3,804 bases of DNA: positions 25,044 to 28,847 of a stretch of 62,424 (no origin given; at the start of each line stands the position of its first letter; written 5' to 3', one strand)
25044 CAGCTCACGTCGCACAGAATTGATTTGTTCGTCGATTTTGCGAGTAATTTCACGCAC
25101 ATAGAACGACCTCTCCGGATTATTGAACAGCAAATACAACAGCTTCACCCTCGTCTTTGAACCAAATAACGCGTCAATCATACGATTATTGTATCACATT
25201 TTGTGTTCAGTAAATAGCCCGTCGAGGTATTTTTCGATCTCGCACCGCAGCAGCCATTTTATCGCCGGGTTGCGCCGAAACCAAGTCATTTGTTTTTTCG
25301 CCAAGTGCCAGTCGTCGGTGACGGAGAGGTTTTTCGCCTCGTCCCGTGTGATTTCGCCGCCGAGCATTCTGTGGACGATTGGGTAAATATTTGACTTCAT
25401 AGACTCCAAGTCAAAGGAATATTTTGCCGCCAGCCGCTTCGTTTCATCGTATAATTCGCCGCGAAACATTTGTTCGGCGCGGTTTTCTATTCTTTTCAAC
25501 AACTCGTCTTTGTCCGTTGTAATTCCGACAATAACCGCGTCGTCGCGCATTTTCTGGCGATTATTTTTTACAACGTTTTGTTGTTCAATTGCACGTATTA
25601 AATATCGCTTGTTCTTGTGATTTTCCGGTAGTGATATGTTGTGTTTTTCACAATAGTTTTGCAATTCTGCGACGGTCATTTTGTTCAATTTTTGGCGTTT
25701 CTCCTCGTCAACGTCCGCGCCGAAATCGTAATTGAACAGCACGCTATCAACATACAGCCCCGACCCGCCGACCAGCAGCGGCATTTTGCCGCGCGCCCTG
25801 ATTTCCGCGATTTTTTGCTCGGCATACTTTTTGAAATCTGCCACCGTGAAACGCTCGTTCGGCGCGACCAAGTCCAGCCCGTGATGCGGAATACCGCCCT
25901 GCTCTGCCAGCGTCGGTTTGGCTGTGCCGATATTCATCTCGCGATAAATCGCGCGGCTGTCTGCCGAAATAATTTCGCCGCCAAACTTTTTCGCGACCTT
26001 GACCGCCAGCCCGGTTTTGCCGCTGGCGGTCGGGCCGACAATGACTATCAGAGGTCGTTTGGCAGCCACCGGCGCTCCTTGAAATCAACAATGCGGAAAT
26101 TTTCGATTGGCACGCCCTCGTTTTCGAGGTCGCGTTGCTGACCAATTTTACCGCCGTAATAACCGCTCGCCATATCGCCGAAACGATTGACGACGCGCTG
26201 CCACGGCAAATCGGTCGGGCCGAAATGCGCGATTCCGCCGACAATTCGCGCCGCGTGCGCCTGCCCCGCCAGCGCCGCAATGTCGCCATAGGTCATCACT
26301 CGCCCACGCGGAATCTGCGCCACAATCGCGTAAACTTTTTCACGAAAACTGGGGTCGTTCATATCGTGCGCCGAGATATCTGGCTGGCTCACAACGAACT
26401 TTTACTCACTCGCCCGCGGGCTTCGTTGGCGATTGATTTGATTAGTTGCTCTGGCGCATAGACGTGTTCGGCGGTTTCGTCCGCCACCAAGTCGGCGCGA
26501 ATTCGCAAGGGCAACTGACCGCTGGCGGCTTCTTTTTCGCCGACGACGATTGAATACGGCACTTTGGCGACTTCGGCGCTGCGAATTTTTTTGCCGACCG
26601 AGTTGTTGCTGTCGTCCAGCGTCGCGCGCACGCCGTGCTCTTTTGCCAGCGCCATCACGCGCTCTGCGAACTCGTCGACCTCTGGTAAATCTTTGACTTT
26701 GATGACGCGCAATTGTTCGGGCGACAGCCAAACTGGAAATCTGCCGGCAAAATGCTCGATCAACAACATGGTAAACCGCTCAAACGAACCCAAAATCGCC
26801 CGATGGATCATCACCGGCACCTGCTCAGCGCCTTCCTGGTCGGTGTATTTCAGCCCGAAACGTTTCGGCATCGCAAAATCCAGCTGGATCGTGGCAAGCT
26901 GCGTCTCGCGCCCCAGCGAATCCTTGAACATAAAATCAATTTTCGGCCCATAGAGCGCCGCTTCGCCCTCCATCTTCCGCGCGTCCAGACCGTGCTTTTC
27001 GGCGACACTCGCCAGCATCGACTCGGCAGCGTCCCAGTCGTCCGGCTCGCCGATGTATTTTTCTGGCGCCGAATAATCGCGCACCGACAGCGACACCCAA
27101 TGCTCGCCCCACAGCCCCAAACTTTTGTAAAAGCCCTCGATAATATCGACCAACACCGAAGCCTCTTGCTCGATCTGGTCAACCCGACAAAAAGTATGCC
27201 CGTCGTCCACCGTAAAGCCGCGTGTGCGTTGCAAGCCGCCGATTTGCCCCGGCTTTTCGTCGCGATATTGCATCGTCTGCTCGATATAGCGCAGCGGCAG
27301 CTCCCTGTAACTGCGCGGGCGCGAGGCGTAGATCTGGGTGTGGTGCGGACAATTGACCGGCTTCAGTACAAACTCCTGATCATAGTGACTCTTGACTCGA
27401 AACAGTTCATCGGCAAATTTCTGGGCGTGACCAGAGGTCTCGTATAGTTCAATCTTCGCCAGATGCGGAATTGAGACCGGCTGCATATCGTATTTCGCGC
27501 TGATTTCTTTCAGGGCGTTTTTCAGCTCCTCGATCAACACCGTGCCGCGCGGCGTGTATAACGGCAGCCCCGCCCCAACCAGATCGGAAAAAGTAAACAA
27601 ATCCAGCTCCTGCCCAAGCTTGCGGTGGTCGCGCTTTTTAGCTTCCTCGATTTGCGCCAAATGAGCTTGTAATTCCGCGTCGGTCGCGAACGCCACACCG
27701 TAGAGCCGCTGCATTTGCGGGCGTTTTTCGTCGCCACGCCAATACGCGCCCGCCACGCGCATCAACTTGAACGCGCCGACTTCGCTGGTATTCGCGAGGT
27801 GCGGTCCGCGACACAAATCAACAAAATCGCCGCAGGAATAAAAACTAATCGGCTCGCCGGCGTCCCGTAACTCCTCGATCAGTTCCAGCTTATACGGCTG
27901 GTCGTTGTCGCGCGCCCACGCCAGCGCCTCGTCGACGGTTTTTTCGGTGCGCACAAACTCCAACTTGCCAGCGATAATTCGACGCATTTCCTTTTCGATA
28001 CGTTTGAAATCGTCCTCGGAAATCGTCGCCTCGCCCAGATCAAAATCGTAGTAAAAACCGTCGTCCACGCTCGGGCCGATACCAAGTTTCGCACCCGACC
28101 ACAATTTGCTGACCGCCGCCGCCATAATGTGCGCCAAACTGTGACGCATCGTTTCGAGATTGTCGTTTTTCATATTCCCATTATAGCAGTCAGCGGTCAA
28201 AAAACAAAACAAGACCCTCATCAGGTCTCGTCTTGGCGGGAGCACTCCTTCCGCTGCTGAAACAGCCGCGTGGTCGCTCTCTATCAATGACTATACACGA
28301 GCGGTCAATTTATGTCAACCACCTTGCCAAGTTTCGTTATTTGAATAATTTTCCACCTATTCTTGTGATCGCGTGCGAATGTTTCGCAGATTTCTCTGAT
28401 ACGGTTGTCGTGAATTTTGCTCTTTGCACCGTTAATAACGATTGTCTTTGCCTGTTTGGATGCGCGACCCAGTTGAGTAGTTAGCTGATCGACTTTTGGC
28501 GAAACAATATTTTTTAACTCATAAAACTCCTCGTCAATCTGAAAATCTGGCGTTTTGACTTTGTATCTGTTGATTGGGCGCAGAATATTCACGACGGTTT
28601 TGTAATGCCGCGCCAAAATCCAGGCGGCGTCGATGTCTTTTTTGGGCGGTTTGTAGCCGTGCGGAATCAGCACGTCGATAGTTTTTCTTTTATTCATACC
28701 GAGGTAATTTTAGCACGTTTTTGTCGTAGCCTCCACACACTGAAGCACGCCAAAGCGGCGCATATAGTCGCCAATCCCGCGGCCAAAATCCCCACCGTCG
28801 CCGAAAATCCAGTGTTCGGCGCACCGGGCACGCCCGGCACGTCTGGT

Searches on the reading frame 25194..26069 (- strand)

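Call 57: search_protein_families(library=pfam, proteins=[window:25194-26069:-], max_evalue=0.0001)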
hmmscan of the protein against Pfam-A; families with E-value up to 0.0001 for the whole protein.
window:25194-26069:- (291 aa): 5 families
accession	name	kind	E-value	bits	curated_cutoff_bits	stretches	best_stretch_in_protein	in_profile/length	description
PF01715.23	IPPT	-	3e-52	178.2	23.6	1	41-266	2-242/243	IPP transferase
PF01745.22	IPT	-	2.1e-07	31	20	1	8-56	4-52/233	Isopentenyl transferase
PF13671.12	AAA_33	-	4.4e-05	24.2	27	0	7-41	1-33/143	AAA domain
PF02037.33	SAP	-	8e-05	22.6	23.9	0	128-146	2-20/37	SAP domain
PF13238.12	AAA_18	-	8.4e-05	23.5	29.4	0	104-199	25-113/128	AAA domain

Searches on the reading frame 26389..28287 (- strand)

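Call 9: search_protein_families(library=pfam, proteins=[window:26389-28287:-], max_evalue=0.01)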
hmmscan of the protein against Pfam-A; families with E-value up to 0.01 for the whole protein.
window:26389-28287:- (632 aa): 3 families
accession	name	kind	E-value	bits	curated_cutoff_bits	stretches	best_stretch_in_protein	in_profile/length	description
PF00587.30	tRNA-synt_2b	-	1.3e-37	130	29.3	1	296-512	1-178/179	tRNA synthetase class II core domain (G, H, P, S and T)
PF07973.19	tRNA_SAD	-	3.5e-17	62.5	24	1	147-196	1-44/44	Threonyl and Alanyl tRNA synthetase second additional domain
PF03129.25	HGTP_anticodon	-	2.2e-14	53.8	21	1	527-599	3-76/94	Anticodon binding domain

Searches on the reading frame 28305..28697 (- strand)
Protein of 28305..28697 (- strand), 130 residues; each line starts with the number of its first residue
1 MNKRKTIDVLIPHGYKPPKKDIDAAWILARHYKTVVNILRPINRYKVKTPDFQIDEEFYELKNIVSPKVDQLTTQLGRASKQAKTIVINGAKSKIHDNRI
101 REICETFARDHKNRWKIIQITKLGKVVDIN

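Call 9: search_protein_families(library=pfam, proteins=[window:28305-28697:-], max_evalue=0.01)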
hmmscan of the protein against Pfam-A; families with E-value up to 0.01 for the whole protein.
window:28305-28697:- (130 aa): 1 family
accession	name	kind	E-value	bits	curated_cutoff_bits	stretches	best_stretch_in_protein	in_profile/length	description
PF18451.7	CdiA_C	-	4.7e-08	33.5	26.6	1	48-125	1-80/81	Contact-dependent growth inhibition CdiA C-terminal domain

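Call 63: search_protein_families(library=ncbifam, proteins=[window:28305-28697:-], max_evalue=0.1)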
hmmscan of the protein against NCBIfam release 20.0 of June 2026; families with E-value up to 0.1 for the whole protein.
window:28305-28697:- (130 aa): 2 families
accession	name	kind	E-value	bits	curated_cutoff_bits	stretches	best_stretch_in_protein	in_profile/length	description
TIGR03679.1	Dph6_archaeal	equivalog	0.0054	16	197.3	1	51-124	54-129/218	diphthine--ammonia ligase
NF001579.0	PRK00392.6-2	equivalog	0.04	13.9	58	0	53-105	14-60/72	DNA-directed RNA polymerase subunit omega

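Call 68: search_solved_structures(query=window:28308-28697:-, max_evalue=1)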
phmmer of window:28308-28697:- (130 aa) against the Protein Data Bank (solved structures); distinct sequences matched with E-value up to 1: 0.
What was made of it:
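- On CdiA-CT toxin (for the downstream 130-aa ORF): There is no PDB or NCBIfam support (calls 63 and 68).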
